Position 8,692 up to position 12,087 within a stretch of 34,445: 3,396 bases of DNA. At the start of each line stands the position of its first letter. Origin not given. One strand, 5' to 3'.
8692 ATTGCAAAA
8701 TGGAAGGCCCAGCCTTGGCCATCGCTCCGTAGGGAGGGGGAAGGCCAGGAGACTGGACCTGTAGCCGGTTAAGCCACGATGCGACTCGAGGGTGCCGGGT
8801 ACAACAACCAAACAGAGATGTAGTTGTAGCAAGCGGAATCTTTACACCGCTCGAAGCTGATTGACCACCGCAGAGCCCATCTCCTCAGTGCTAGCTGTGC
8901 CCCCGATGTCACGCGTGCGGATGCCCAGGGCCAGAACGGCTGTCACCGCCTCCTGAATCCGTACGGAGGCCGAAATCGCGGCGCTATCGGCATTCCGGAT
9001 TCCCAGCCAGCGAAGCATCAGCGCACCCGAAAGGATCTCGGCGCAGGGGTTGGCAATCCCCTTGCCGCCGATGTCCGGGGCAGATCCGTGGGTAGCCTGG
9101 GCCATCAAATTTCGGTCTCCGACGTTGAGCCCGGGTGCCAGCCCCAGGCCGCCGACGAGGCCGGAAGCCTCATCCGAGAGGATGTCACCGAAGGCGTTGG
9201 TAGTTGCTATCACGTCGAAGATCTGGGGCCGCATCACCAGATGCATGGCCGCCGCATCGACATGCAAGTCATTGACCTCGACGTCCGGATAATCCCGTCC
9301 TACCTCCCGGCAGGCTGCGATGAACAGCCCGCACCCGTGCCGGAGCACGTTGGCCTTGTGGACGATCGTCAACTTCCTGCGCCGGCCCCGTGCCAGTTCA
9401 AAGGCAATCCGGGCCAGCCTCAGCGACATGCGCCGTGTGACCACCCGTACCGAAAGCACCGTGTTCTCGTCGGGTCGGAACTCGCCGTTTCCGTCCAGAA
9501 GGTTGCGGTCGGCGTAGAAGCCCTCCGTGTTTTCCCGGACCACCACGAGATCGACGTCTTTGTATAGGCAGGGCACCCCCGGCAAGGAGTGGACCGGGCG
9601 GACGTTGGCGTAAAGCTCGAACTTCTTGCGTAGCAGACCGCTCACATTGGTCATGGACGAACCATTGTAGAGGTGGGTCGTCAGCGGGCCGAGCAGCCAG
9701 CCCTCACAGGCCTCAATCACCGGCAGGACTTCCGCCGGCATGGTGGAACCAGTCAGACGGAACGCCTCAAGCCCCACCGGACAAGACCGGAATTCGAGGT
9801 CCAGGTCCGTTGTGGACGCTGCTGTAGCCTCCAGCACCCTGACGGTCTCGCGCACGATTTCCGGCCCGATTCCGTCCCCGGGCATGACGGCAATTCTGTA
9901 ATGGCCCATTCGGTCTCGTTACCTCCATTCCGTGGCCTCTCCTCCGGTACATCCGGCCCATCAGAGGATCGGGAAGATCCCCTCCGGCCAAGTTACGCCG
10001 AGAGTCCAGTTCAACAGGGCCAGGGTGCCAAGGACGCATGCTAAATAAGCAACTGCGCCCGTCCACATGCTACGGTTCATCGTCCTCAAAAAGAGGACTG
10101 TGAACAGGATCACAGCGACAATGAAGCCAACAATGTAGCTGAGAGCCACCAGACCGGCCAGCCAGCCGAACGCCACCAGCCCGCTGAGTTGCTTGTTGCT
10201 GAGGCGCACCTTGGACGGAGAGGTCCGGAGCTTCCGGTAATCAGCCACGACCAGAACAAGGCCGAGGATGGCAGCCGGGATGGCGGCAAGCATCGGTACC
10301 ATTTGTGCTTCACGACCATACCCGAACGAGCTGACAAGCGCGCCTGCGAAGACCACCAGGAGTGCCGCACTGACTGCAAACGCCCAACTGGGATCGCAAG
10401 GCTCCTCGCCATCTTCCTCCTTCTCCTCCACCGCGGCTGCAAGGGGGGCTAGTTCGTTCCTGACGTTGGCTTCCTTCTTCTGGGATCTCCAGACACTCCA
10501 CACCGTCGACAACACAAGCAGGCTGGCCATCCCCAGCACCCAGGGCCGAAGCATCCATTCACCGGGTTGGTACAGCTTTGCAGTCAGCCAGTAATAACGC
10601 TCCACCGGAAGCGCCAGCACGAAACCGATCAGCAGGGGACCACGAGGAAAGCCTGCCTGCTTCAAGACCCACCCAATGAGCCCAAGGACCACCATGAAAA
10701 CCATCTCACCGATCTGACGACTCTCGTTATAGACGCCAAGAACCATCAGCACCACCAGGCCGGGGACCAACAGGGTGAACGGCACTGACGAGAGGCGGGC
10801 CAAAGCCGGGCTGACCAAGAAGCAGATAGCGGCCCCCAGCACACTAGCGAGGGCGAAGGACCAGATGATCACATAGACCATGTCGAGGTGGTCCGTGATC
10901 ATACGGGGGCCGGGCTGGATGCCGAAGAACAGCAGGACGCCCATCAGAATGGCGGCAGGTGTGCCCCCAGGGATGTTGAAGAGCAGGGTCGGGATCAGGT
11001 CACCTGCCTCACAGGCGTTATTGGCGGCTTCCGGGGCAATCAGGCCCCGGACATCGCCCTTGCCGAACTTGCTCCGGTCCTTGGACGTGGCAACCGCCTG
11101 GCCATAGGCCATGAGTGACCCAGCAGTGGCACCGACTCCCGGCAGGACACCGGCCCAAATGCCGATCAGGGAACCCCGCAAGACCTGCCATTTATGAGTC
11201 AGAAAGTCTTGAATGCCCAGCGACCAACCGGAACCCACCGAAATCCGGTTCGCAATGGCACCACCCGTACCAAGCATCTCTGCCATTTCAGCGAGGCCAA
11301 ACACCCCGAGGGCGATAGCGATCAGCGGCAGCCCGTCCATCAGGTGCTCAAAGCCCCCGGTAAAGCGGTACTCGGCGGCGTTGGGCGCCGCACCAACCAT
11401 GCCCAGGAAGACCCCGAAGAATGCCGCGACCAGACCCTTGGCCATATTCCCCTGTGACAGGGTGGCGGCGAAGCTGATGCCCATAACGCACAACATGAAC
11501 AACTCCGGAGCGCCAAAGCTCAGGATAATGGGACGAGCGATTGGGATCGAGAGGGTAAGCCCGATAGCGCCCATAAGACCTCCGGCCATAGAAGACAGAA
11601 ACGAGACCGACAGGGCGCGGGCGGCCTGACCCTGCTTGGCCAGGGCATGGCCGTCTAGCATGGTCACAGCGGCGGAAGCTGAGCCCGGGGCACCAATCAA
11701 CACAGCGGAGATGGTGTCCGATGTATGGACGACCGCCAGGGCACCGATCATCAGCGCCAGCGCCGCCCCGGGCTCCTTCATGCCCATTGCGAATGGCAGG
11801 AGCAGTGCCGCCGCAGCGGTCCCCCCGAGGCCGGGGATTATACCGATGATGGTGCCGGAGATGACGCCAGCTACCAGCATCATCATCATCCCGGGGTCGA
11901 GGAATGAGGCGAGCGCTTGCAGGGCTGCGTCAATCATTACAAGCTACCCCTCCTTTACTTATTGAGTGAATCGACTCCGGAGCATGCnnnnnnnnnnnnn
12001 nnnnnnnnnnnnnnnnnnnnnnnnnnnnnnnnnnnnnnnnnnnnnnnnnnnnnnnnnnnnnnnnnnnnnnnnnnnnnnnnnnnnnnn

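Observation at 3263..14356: Tricarboxylate-type operon that couples a TcuA-like flavoprotein to EtfAB and a NarI/HdrD-fusion membrane Fe-S oxidoreductase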

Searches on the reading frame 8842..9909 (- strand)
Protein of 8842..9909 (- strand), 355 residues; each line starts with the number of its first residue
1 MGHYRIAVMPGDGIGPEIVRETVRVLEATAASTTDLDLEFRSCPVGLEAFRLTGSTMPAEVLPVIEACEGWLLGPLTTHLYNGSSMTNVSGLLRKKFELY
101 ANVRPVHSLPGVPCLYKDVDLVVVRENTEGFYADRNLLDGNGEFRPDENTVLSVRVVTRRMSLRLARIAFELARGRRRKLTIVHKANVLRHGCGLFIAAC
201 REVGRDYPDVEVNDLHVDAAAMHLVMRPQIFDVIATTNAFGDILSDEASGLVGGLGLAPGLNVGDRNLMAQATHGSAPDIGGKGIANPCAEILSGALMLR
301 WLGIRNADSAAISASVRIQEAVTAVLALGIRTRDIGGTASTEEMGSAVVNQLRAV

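Call 4: search_protein_families(library=pfam, proteins=[window:8842-9909:-])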
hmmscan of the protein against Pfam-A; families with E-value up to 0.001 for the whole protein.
window:8842-9909:- (355 aa): 1 family
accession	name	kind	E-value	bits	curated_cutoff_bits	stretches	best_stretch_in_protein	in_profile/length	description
PF00180.25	Iso_dh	-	1.4e-93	314.3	27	1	6-348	2-348/348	Isocitrate/isopropylmalate dehydrogenase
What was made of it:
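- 8842..9909 (-): Beta-decarboxylating dehydrogenase of the isocitrate/homoisocitrate/isopropylmalate family; specificity unassigned. PF00180, 314 bits (call 4).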

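Call 5: search_protein_families(library=ncbifam, proteins=[window:8842-9909:-])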
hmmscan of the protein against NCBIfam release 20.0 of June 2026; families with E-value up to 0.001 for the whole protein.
window:8842-9909:- (355 aa): 16 families
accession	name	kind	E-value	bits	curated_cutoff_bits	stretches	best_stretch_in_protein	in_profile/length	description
TIGR02088.1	LEU3_arch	subfamily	1.4e-99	333.4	409.8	1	6-348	1-323/324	isopropylmalate/isohomocitrate dehydrogenases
NF006529.0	PRK08997.1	equivalog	1.5e-99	333.1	510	1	3-352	3-335/335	isocitrate dehydrogenase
NF040626.1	AksF2_Meth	equivalog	2.8e-98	329.3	540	1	4-353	2-331/333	homoisocitrate dehydrogenase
NF040619.1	AksF_Meth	equivalog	3.8e-82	276.1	500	1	4-346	2-341/343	homoisocitrate dehydrogenase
TIGR02089.1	TTC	equivalog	3.9e-78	262.8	470.4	1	2-352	2-352/352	tartrate dehydrogenase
TIGR00175.1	mito_nad_idh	equivalog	9.1e-78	261.7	432.4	1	2-352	2-334/334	isocitrate dehydrogenase (NAD(+))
NF002898.0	PRK03437.1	equivalog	4.9e-74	249.7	393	1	3-352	4-345/347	3-isopropylmalate dehydrogenase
NF006673.0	PRK09222.1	equivalog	7e-73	246.2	509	1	4-352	5-341/482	NADP-dependent isocitrate dehydrogenase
NF006048.0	PRK08194.1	equivalog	6.8e-72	242.5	501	1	2-354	2-351/352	tartrate dehydrogenase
TIGR00169.1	leuB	equivalog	1.6e-70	237.9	353.2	1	5-351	1-348/349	3-isopropylmalate dehydrogenase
NF040855.1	iso_homocit_dh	equivalog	1.4e-59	202.1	680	1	4-352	2-319/345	isocitrate--homoisocitrate dehydrogenase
TIGR02924.1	ICDH_alpha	equivalog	4.1e-56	191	561.35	1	5-337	2-316/473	isocitrate dehydrogenase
TIGR00183.1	prok_nadp_idh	equivalog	8.4e-48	163.2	567.3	2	209-351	274-415/417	isocitrate dehydrogenase (NADP(+))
NF005036.0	PRK06451.1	equivalog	1.4e-46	159.1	484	2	210-344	268-404/412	NADP-dependent isocitrate dehydrogenase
NF005425.0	PRK07006.1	equivalog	5e-43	147.4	490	2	210-314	275-379/416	NADP-dependent isocitrate dehydrogenase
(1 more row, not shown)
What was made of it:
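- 8842..9909 (-): Below every NCBIfam equivalog cut-off (call 5).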

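Call 8: search_solved_structures(query=window:8842-9909:-, max_evalue=1e-30)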
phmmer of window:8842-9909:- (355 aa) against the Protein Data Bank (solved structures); distinct sequences matched with E-value up to 1e-30: 79 (the best 60 are shown).
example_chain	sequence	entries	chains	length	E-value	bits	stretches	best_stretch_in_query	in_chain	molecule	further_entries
3asj_A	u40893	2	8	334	2e-78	267.2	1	4-354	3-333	Homoisocitrate dehydrogenase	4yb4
1x0l_A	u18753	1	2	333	2.3e-78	266.9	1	4-354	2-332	Homoisocitrate dehydrogenase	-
6lky_A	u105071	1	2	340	1.6e-76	260.9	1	4-353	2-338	Putative isocitrate dehydrogenase, NAD-dependent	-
3ah3_A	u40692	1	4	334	3.4e-75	256.5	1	4-354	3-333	Homoisocitrate dehydrogenase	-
6m3s_A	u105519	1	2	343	2.5e-74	253.7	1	5-351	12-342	Isocitrate dehydrogenase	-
6ltf_A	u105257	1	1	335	3.2e-74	253.3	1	6-351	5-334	Isocitrate dehydrogenase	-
1wpw_A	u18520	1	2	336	4e-67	230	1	4-352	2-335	3-isopropylmalate dehydrogenase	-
4y1p_A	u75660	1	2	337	3.6e-65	223.6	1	4-350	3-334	3-isopropylmalate dehydrogenase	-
8grb_B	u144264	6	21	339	4e-61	210.3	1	5-345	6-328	Isocitrate dehydrogenase [NAD] subunit alpha, mitochondrial | Human IDH3 alpha subunit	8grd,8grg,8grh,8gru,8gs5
1vlc_A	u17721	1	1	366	4.2e-61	210.2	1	3-352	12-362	3-isopropylmalate dehydrogenase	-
5gre_A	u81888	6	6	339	5.2e-61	209.9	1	5-345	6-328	Isocitrate dehydrogenase [NAD] subunit alpha, mitochondrial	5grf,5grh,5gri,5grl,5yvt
6kde_A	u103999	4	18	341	5.3e-61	209.9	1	5-345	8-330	Isocitrate dehydrogenase [NAD] subunit alpha, mitochondrial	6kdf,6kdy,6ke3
6l57_A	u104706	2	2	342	5.3e-61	209.9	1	5-345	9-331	Isocitrate dehydrogenase [NAD] subunit alpha, mitochondrial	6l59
7ce3_A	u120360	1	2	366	6.9e-61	209.5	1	5-345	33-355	Isocitrate dehydrogenase [NAD] subunit alpha, mitochondrial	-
2d1c_A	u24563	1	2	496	2.2e-60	207.9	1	3-303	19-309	Isocitrate dehydrogenase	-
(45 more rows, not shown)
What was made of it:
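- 8842..9909 (-): Best PDB matches are Thermus homoisocitrate DH (267 bits) and NAD-IDHs (call 8).
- Iso_dh scores highest against isocitrate and homoisocitrate dehydrogenases rather than LeuB (calls 5, 8).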

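Call 45: search_solved_structures(query=window:8842-9909:-, max_evalue=1e-60, show_alignments=5)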
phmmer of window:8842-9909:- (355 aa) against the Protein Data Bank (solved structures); distinct sequences matched with E-value up to 1e-60: 14.
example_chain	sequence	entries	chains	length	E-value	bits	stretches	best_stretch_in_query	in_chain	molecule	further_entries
3asj_A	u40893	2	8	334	2e-78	267.2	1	4-354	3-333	Homoisocitrate dehydrogenase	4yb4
1x0l_A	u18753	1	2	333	2.3e-78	266.9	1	4-354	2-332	Homoisocitrate dehydrogenase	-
6lky_A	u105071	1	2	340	1.6e-76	260.9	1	4-353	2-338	Putative isocitrate dehydrogenase, NAD-dependent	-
3ah3_A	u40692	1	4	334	3.4e-75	256.5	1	4-354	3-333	Homoisocitrate dehydrogenase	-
6m3s_A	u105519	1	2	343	2.5e-74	253.7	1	5-351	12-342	Isocitrate dehydrogenase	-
6ltf_A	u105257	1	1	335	3.2e-74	253.3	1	6-351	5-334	Isocitrate dehydrogenase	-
1wpw_A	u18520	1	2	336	4e-67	230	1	4-352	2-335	3-isopropylmalate dehydrogenase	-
4y1p_A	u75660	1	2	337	3.6e-65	223.6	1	4-350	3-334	3-isopropylmalate dehydrogenase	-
8grb_B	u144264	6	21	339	4e-61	210.3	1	5-345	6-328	Isocitrate dehydrogenase [NAD] subunit alpha, mitochondrial | Human IDH3 alpha subunit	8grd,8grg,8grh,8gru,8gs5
1vlc_A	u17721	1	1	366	4.2e-61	210.2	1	3-352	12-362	3-isopropylmalate dehydrogenase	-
5gre_A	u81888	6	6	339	5.2e-61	209.9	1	5-345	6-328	Isocitrate dehydrogenase [NAD] subunit alpha, mitochondrial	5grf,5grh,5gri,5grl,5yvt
6kde_A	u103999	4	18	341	5.3e-61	209.9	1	5-345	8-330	Isocitrate dehydrogenase [NAD] subunit alpha, mitochondrial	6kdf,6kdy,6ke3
6l57_A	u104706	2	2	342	5.3e-61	209.9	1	5-345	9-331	Isocitrate dehydrogenase [NAD] subunit alpha, mitochondrial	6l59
7ce3_A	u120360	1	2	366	6.9e-61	209.5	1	5-345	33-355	Isocitrate dehydrogenase [NAD] subunit alpha, mitochondrial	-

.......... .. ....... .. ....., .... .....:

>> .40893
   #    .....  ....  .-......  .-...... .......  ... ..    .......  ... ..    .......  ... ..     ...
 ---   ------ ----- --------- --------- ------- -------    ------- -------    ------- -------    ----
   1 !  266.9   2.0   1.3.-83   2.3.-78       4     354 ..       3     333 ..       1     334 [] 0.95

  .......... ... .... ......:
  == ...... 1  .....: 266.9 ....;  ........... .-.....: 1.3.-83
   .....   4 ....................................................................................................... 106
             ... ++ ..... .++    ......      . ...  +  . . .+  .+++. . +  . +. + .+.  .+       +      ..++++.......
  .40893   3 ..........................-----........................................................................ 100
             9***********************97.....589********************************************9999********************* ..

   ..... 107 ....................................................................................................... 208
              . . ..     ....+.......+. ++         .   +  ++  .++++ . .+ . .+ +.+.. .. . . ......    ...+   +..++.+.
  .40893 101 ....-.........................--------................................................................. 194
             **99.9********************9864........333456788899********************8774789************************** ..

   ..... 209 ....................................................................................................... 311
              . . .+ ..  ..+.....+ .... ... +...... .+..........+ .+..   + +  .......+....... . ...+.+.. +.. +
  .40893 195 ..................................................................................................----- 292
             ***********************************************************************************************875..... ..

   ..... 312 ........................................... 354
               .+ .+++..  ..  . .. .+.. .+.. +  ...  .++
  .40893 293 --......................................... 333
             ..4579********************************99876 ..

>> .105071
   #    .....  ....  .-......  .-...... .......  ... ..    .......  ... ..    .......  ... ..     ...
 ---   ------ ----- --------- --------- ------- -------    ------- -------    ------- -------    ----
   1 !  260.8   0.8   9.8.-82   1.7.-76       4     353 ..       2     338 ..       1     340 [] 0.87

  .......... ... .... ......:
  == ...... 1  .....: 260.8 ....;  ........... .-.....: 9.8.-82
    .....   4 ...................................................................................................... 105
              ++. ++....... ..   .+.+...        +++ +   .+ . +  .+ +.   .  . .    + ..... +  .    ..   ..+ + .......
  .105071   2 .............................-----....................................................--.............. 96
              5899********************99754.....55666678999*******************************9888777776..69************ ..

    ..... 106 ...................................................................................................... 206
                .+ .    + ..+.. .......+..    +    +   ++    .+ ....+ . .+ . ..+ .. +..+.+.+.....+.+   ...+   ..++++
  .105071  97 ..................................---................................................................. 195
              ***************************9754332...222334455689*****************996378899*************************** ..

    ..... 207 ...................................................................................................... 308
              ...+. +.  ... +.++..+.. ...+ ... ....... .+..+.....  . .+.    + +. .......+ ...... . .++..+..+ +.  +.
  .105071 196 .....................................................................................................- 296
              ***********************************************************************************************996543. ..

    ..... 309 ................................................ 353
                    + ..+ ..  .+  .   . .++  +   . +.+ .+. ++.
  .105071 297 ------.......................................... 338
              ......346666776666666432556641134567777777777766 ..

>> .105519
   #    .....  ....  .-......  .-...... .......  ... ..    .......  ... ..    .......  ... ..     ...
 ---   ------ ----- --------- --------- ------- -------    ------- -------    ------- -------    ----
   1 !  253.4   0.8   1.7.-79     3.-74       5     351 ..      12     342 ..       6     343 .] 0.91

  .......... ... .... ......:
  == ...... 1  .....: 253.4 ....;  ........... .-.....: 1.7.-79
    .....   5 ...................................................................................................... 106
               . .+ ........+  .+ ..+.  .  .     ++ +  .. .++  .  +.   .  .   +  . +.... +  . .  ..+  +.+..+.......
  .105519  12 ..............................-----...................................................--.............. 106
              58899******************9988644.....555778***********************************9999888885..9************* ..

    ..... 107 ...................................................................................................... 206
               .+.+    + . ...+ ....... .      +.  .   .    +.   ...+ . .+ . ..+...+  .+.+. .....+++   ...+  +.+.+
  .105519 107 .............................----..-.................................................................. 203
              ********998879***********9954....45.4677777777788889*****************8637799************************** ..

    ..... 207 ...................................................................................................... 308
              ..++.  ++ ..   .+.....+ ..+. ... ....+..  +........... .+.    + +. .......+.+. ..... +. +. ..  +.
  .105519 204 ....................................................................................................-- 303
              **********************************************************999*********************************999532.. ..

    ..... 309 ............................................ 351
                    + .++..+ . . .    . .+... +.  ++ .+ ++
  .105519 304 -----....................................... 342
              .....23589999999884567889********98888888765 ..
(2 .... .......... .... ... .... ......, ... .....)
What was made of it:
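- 8842..9909 (-): Substrate loop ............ differs from NAD-IDH: Asn is kept, Ser is replaced by Met, and there is a 2-residue insertion (call 45).
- On Isocitrate/homoisocitrate/isopropylmalate dehydrogenase family: The substrate loop is atypical (call 45).
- The Iso_dh substrate loop matches no characterised specificity (call 45).
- Tried and rejected: Inconclusive (call 45).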

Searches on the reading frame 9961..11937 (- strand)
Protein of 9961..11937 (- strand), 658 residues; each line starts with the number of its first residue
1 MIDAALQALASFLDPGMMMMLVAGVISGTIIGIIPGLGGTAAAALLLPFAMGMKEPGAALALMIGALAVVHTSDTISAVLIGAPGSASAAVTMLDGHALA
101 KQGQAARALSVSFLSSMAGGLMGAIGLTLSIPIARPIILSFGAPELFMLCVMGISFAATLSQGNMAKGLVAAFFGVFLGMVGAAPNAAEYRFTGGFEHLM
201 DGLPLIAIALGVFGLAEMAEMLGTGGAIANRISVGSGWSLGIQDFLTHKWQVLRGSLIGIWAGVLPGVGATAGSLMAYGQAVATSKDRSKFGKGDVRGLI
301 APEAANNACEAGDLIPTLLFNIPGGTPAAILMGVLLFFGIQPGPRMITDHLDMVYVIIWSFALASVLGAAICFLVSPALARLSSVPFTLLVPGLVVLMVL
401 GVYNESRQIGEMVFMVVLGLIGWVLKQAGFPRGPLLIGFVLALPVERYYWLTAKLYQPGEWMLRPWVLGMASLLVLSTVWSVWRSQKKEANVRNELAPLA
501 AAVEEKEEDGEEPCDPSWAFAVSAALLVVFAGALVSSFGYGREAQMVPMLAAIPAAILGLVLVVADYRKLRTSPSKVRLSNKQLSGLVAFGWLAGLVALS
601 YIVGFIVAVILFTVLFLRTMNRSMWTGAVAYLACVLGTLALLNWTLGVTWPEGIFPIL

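Call 4: search_protein_families(library=pfam, proteins=[window:9961-11937:-])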
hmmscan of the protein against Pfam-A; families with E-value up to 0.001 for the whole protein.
window:9961-11937:- (658 aa): 2 families
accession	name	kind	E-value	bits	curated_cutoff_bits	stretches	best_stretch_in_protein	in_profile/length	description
PF01970.21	TctA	-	3.8e-119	398.5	28.9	1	18-436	1-422/423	Tripartite tricarboxylate transporter TctA family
PF07331.16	TctB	-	2.7e-05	24.8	29.1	1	522-651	2-137/137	Tripartite tricarboxylate transporter TctB family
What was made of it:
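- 9961..11937 (-): TctA-TctB fused membrane component of a tripartite tricarboxylate transporter. TctB 24.8 bits over residues 522-651, below the cut-off (call 4).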

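Call 5: search_protein_families(library=ncbifam, proteins=[window:9961-11937:-])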
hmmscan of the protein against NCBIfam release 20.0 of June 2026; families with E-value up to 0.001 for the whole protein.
window:9961-11937:- (658 aa): 0 families
